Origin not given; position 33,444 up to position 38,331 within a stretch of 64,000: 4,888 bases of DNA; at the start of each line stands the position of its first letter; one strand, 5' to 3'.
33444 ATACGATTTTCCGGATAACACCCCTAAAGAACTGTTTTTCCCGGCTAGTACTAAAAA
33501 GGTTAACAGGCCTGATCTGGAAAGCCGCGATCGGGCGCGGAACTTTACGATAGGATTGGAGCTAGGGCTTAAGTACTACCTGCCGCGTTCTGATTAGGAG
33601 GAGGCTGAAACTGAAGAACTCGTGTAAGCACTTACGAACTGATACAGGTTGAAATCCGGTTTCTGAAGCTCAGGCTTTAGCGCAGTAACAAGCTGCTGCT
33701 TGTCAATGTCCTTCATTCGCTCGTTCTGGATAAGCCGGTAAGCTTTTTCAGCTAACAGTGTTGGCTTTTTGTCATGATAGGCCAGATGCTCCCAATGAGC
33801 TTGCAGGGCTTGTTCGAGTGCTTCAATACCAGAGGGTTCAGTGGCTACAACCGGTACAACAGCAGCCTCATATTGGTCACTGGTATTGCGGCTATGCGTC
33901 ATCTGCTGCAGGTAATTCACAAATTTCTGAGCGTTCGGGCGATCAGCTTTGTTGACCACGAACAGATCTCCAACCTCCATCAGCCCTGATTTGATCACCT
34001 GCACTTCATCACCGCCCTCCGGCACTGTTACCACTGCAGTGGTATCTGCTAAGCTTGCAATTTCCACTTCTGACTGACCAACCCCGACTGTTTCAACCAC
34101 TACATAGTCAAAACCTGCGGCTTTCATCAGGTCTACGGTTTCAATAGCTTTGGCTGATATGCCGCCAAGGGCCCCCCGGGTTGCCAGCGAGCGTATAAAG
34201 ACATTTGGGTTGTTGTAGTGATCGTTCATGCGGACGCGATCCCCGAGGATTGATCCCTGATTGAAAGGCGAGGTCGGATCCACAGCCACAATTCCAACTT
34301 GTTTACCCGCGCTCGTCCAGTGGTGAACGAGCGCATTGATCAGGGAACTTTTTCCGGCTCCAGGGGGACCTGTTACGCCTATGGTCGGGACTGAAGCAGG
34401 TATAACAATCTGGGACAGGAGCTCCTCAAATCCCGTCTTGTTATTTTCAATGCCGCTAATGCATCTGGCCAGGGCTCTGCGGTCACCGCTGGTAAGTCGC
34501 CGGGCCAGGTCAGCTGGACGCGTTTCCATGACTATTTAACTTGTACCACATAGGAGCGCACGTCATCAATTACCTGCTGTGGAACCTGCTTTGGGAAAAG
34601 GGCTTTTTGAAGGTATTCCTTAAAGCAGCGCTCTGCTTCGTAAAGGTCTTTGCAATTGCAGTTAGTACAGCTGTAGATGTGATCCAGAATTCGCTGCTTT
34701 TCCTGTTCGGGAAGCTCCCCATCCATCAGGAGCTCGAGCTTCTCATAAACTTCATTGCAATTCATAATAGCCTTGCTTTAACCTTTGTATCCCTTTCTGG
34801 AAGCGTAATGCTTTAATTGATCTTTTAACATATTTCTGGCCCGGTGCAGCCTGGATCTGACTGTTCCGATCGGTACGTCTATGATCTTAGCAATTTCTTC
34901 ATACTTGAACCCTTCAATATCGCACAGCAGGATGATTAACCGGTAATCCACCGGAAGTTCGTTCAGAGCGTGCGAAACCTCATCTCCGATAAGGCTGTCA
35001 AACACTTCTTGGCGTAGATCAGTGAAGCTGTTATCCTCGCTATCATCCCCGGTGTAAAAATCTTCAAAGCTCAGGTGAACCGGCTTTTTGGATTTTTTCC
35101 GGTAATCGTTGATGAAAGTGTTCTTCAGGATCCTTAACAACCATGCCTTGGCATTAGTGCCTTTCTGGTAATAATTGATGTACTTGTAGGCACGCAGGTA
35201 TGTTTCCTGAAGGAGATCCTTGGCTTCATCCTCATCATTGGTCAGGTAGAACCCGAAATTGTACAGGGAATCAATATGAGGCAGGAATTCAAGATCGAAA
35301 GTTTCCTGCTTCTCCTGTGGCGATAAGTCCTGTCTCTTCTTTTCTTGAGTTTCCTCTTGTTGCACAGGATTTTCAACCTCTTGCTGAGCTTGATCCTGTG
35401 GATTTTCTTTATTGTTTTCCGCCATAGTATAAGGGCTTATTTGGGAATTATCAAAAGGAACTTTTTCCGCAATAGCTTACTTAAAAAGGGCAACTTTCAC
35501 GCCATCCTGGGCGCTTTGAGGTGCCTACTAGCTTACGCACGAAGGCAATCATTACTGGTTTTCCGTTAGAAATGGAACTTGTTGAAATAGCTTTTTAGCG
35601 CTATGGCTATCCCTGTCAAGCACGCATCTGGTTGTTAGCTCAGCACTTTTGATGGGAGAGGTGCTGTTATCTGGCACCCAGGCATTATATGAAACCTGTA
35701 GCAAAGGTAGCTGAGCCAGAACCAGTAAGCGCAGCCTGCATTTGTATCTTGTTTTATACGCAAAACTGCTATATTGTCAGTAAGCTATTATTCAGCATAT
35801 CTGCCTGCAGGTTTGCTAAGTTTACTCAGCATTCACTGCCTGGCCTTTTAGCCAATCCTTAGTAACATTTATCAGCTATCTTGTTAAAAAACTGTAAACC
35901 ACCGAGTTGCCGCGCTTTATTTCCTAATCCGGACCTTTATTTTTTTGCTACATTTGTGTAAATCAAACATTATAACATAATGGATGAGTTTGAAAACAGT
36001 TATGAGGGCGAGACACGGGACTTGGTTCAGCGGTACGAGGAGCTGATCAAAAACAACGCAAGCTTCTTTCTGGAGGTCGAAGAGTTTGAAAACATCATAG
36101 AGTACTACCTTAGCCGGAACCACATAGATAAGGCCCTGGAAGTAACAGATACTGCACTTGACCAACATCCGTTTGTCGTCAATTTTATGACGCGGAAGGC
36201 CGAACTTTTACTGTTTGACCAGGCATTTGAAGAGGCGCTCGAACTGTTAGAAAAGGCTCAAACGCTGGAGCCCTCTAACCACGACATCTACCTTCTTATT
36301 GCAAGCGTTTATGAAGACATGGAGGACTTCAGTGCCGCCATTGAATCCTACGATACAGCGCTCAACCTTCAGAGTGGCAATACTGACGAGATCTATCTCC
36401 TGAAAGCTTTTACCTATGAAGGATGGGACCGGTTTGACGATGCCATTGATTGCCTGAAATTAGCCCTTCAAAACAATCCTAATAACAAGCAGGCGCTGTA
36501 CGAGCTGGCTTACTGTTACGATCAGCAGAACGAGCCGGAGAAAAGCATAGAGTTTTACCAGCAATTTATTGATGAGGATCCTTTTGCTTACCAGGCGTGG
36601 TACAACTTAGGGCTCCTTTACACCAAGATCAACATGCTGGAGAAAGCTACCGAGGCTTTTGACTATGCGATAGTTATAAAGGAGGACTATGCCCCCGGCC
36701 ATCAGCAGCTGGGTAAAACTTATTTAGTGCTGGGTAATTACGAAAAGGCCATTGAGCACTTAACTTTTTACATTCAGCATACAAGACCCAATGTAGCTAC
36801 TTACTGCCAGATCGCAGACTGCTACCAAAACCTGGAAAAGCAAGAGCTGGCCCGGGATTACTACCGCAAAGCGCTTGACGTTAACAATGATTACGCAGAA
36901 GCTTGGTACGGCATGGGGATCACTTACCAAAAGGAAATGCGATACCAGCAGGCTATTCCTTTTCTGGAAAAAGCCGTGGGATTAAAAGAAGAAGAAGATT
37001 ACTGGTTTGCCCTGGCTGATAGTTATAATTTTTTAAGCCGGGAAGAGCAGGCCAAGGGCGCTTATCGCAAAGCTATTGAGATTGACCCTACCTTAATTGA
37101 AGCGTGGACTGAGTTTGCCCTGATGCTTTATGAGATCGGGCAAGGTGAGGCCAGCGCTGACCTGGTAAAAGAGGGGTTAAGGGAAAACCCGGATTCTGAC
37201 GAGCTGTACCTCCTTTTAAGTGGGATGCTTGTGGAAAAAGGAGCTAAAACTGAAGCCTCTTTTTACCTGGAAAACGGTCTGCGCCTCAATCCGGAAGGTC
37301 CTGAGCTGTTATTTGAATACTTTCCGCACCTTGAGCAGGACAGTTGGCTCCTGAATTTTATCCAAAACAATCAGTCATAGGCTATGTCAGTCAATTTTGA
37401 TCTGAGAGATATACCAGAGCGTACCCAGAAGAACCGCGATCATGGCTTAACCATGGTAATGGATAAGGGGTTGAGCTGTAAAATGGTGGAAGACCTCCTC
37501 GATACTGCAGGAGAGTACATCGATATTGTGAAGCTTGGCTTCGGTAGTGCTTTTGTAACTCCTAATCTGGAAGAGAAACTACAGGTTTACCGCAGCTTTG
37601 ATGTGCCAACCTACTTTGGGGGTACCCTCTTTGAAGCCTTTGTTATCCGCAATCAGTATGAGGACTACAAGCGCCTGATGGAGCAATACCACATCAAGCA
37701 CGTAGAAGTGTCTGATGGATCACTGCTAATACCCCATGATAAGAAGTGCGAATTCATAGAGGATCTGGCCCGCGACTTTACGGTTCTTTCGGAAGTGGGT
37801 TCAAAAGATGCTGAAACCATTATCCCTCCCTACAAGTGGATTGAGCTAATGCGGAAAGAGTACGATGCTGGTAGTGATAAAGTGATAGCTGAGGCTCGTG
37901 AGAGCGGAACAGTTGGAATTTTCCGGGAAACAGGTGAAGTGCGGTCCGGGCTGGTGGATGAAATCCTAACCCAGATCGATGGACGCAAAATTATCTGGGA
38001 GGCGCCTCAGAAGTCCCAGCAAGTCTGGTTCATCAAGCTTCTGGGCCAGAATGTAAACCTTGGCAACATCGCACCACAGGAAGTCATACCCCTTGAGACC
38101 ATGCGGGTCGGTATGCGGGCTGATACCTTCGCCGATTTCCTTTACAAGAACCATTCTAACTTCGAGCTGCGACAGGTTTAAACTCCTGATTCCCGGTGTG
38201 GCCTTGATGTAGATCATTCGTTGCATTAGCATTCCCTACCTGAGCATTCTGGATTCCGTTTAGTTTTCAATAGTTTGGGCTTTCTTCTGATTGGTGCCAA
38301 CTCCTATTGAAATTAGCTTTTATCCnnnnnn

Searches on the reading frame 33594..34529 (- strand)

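Call 5: search_protein_families(library=pfam, proteins=[window:33594-34529:-], max_evalue=0.01)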
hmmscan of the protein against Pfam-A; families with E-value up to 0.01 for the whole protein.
window:33594-34529:- (311 aa): 14 families
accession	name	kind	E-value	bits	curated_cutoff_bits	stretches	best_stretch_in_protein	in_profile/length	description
PF03308.22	MeaB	-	1.3e-78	264.2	23.1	1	20-266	1-255/273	Methylmalonyl Co-A mutase-associated GTPase MeaB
PF02492.25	cobW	-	5.3e-09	36.3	20.7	1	48-217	1-175/180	CobW/HypB/UreG, nucleotide-binding domain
PF03193.22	RsgA_GTPase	-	1.9e-05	25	30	0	49-71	108-130/174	RsgA GTPase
PF03029.23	ATP_bind_1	-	3.7e-05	24.1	27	1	52-87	1-36/240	Conserved hypothetical ATP binding protein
PF13604.12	AAA_30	-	4.8e-05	23.6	27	1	51-83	22-54/191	AAA domain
PF01926.29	MMR_HSR1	-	0.00016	22.2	21.9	1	49-70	1-22/113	50S ribosome-binding GTPase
PF00009.33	GTP_EFTU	-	0.00018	21.6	26.5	0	189-245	125-185/188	Elongation factor Tu GTP binding domain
PF13191.12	AAA_16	-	0.00089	20.2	32.6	1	36-75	14-52/167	AAA ATPase domain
PF00005.33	ABC_tran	-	0.00097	20.2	25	1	49-105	13-67/137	ABC transporter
PF13245.12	AAA_19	-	0.0018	18.9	25.1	1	48-86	12-50/134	AAA domain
PF13401.12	AAA_22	-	0.0032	18.2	27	0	52-95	10-51/130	AAA domain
PF07693.20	KAP_NTPase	-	0.0035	17.1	20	1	47-87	20-60/293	KAP family P-loop domain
PF20703.3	nSTAND1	-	0.0052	16.9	27.1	0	47-81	33-71/379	Novel STAND NTPase 1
PF00448.28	SRP54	-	0.0065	16.6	22.7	0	52-158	6-102/196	SRP54-type protein, GTPase domain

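Call 6: search_protein_families(library=ncbifam, proteins=[window:33594-34529:-], max_evalue=0.01)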
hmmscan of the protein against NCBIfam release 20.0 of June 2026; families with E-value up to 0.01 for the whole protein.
window:33594-34529:- (311 aa): 24 families
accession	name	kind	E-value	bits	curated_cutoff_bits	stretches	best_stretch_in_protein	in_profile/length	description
TIGR00750.1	lao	equivalog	1.4e-82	277.2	240.75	1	15-255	1-246/300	methylmalonyl Co-A mutase-associated GTPase MeaB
NF006958.0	PRK09435.1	equivalog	2.2e-66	224.2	329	1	5-265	10-279/333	methylmalonyl Co-A mutase-associated GTPase MeaB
NF045497.1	IsobCoAmut_IcmF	equivalog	4e-43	147.4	1500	1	5-255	142-397/1076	fused isobutyryl-CoA mutase/GTPase IcmF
NF003661.0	PRK05291.1-3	equivalog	1.6e-06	27.7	380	0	122-288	262-412/448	tRNA uridine-5-carboxymethylaminomethyl(34) synthesis GTPase MnmE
NF000908.1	PRK00089.1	equivalog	1.2e-05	24.7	237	0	164-248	84-169/291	GTPase Era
NF003255.0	PRK04213.1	equivalog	1.2e-05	24.7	164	1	185-254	130-200/204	GTP-binding protein EngB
TIGR00073.1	hypB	equivalog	7.5e-05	22.3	121.2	1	50-243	33-211/217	hydrogenase nickel incorporation protein HypB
TIGR03598.1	GTPase_YsxC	equivalog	0.00015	21.5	124.45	0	44-71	15-42/186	ribosome biogenesis GTP-binding protein YihA/YsxC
NF006746.0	PRK09270.1-5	subfamily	0.00024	20.1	250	1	49-84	23-58/210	nucleoside/nucleotide kinase family protein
TIGR03594.1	GTPase_EngA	equivalog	0.00043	19.4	306.7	0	48-69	176-197/432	ribosome biogenesis GTPase Der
NF010340.0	PRK13768.1-2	equivalog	0.00047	20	293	1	49-86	5-42/265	GTPase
TIGR00450.1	mnmE_trmE_thdF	equivalog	0.00056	19.1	252.6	0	123-303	256-430/446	tRNA uridine-5-carboxymethylaminomethyl(34) synthesis GTPase MnmE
NF006744.0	PRK09270.1-3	equivalog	0.0011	18.4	281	1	50-82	26-58/213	nucleoside/nucleotide kinase family protein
TIGR01448.2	helicase_RecD2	equivalog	0.0013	17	500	0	52-82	336-366/713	SF1B family DNA helicase RecD2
NF008955.0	PRK12297.1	equivalog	0.0017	17.3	406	0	174-255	264-337/429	GTPase ObgE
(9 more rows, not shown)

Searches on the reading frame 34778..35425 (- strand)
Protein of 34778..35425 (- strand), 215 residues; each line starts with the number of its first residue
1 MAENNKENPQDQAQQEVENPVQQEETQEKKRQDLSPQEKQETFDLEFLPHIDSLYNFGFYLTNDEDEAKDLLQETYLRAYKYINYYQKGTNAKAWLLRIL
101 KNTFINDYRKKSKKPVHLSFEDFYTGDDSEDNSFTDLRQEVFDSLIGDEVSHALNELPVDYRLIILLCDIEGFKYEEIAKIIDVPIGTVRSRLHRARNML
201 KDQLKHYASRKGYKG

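Call 5: search_protein_families(library=pfam, proteins=[window:34778-35425:-], max_evalue=0.01)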
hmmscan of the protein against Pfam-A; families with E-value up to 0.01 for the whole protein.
window:34778-35425:- (215 aa): 6 families
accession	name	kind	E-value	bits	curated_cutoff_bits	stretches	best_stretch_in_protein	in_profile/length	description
PF08281.18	Sigma70_r4_2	-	2e-18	66.2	25.7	1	149-199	3-53/54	Sigma-70, region 4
PF04542.20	Sigma70_r2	-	1.1e-13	51.2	24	1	50-113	5-70/71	Sigma-70 region 2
PF04545.22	Sigma70_r4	-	1.1e-09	38.1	24.1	1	153-201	1-49/50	Sigma-70, region 4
PF07638.17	Sigma70_ECF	-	0.00048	20.5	21.1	1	150-205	129-184/185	ECF sigma factor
PF22233.2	PhyR_sigma-like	-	0.00089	19.5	27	1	162-197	9-44/50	Response regulator PhyR, sigma-like domain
PF13384.12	HTH_23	-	0.0022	18.2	24.6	1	163-196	9-41/50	Homeodomain-like domain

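Call 6: search_protein_families(library=ncbifam, proteins=[window:34778-35425:-], max_evalue=0.01)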
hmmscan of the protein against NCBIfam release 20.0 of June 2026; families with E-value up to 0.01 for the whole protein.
window:34778-35425:- (215 aa): 94 families (the best 25 are shown)
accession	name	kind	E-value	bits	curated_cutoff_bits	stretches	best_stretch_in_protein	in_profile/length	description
TIGR02947.1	SigH_actino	hypoth_equivalog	2e-46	158.1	251.55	1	37-214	7-189/193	RNA polymerase sigma-70 factor, TIGR02947 family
NF009185.0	PRK12533.1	equivalog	2.5e-38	132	248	1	22-207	10-196/231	RNA polymerase sigma factor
NF007229.0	PRK09647.1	equivalog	3.8e-36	124.5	265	1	11-211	13-209/220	RNA polymerase sigma factor SigE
TIGR02950.1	SigM_subfam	subfamily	4.9e-34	117.5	147.95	1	50-204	9-158/159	RNA polymerase sigma factor, SigM family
NF058625.1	sigma_PG0214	equivalog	2.4e-30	105.5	130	1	39-208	2-165/170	GFO_1088 family ECF-type sigma factor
NF008888.0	PRK11922.1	equivalog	3.9e-29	101.9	204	1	19-206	8-198/231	RNA polymerase sigma factor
NF009198.0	PRK12546.1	equivalog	9.1e-29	100.5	270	1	45-205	11-162/188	RNA polymerase sigma factor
NF007223.0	PRK09641.1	equivalog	4.5e-28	98.4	209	1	50-206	27-186/187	RNA polymerase sigma factor SigW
NF009199.0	PRK12547.1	subfamily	1.4e-27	96.4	219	1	39-205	4-161/184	RNA polymerase sigma factor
NF009192.0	PRK12540.1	equivalog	1.2e-26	93.4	307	1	46-204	10-159/182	RNA polymerase sigma factor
NF007225.0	PRK09643.1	equivalog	3e-26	92.4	190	1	39-210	25-188/204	RNA polymerase sigma factor SigM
NF009169.0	PRK12516.1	equivalog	3.3e-26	91.9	321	1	37-205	6-165/188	RNA polymerase sigma factor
NF007226.0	PRK09644.1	equivalog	3.8e-26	92.1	199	1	50-208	10-161/166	RNA polymerase sigma factor SigM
NF007216.0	PRK09638.1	equivalog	1e-25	90.6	194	1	40-205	17-175/180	RNA polymerase sigma factor SigY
NF009170.0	PRK12517.1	subfamily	4.7e-25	88.1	197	1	28-212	12-184/188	RNA polymerase sigma factor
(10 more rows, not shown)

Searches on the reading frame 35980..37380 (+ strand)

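Call 5: search_protein_families(library=pfam, proteins=[window:35980-37380:+], max_evalue=0.01)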
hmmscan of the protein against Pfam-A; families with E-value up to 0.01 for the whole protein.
window:35980-37380:+ (466 aa): 32 families (the best 25 are shown)
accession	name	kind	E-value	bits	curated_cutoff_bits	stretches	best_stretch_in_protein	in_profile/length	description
PF00515.34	TPR_1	-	1.7e-48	161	27.8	8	306-335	1-30/34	Tetratricopeptide repeat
PF13181.12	TPR_8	-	3.6e-45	148.7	25.7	5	274-304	3-33/34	Tetratricopeptide repeat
PF07719.23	TPR_2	-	2.7e-38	127.4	27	3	172-201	3-32/34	Tetratricopeptide repeat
PF13431.12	TPR_17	-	1.3e-31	106.6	24.4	4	159-190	2-33/34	Tetratricopeptide repeat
PF13428.12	TPR_14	-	1.3e-29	100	23.5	0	340-380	2-42/44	Tetratricopeptide repeat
PF13432.12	TPR_16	-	1.7e-29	102.3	32.7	3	151-202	12-63/65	Tetratricopeptide repeat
PF14559.12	TPR_19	-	1.8e-28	99.1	25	4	151-206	6-60/68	Tetratricopeptide repeat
PF13424.12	TPR_12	-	3.5e-26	91.6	30.1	3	305-367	2-66/77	Tetratricopeptide repeat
PF13414.12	TPR_11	-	1.3e-24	86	26.8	2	286-318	8-40/42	TPR repeat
PF23914.1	TPR_CcmH_CycH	-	2.1e-20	73.6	42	2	338-439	49-153/158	Cytochrome c-type biogenesis protein H TPR domain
PF13174.12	TPR_6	-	3.3e-17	62.3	26.3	1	171-201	1-31/33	Tetratricopeptide repeat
PF13371.12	TPR_9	-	9.1e-17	61.3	35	1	150-203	9-62/73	Tetratricopeptide repeat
PF13176.12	TPR_7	-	3.1e-16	58.4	27.9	0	172-196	1-25/36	Tetratricopeptide repeat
PF12895.13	ANAPC3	-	1.3e-14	54.7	27.2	2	151-227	4-79/82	Anaphase-promoting complex, cyclosome, subunit 3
PF25063.1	ARM_TT21_C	-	1.2e-12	48.6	35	2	275-341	98-164/209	Tetratricopeptide repeat protein 21 C-terminal ARM domain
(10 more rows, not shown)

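Call 6: search_protein_families(library=ncbifam, proteins=[window:35980-37380:+], max_evalue=0.01)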
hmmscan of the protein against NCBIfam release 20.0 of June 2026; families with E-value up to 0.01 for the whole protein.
window:35980-37380:+ (466 aa): 31 families (the best 25 are shown)
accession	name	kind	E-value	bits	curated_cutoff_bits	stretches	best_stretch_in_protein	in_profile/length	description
NF040959.1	MamA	equivalog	6.7e-48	162.8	200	4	168-337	34-204/204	magnetosome protein MamA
TIGR02917.1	PEP_TPR_lipo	equivalog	6e-41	140.2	312.2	2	150-431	513-794/899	XrtA/PEP-CTERM system TPR-repeat protein PrsT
TIGR02521.1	type_IV_pilW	equivalog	1.1e-29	103.6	154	4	241-307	34-100/234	type IV pilus biogenesis/stability protein PilW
TIGR02552.1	LcrH_SycD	equivalog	1e-17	64.1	104.8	2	172-269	20-117/136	SycD/LcrH family type III secretion system chaperone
NF008757.0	PRK11788.1-5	equivalog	2.3e-16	59.9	363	2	204-424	107-333/388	lipopolysaccharide assembly protein LapB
NF033920.0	C39_PA2778_fam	equivalog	9.3e-16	58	150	2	139-233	159-253/255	PA2778 family cysteine peptidase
NF052415.1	T3SS_chap_SctY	equivalog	1.4e-15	57.7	70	0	140-218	10-87/106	type III secretion apparatus assembly chaperone SctY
NF047558.1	TPR_END_plus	domain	1.7e-15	56.7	32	0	172-202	1-31/56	TPR end-of-group domain-containing protein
TIGR03939.1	PGA_TPR_OMP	equivalog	1.8e-14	53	366.65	2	77-225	63-209/800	poly-beta-1,6 N-acetyl-D-glucosamine export porin PgaA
NF033762.1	social_mot_Tgl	equivalog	3.5e-14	52.8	225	1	120-295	50-227/252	social motility TPR repeat lipoprotein Tgl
NF053607.1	CHU_0125_OmpA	equivalog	5.2e-13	48.4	620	3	151-231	34-114/639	CHU_0125 family OmpA-like outer membrane integrity protein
NF033758.1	gliding_GltE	equivalog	9.2e-13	47.9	225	1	207-334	225-353/411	adventurous gliding motility TPR repeat lipoprotein GltE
NF002725.1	PRK02603.1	equivalog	1.8e-12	47.6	143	1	116-185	50-121/173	photosystem I assembly protein Ycf3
TIGR00540.1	TPR_hemY_coli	hypoth_equivalog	1.3e-11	43.9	142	0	297-365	317-385/385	heme biosynthesis-associated TPR protein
NF040561.1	PrimPol_Msp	equivalog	1.7e-11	43.4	200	1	168-225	23-80/515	CRISPR-associated primase-polymerase type A1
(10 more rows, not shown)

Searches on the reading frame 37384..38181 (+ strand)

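Call 5: search_protein_families(library=pfam, proteins=[window:37384-38181:+], max_evalue=0.01)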
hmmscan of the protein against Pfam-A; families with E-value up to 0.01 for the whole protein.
window:37384-38181:+ (265 aa): 1 family
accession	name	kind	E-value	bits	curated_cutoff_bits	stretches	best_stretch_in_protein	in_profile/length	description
PF02679.21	ComA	-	1.3e-90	303.6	25.2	1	11-247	1-243/243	(2R)-phospho-3-sulfolactate synthase (ComA)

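Call 6: search_protein_families(library=ncbifam, proteins=[window:37384-38181:+], max_evalue=0.01)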
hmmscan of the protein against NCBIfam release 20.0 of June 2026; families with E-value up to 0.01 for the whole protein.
window:37384-38181:+ (265 aa): 1 family
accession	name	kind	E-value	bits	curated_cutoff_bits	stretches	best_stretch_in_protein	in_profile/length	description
TIGR03849.2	arch_ComA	equivalog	2.9e-77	259.4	280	1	15-249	1-240/241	phosphosulfolactate synthase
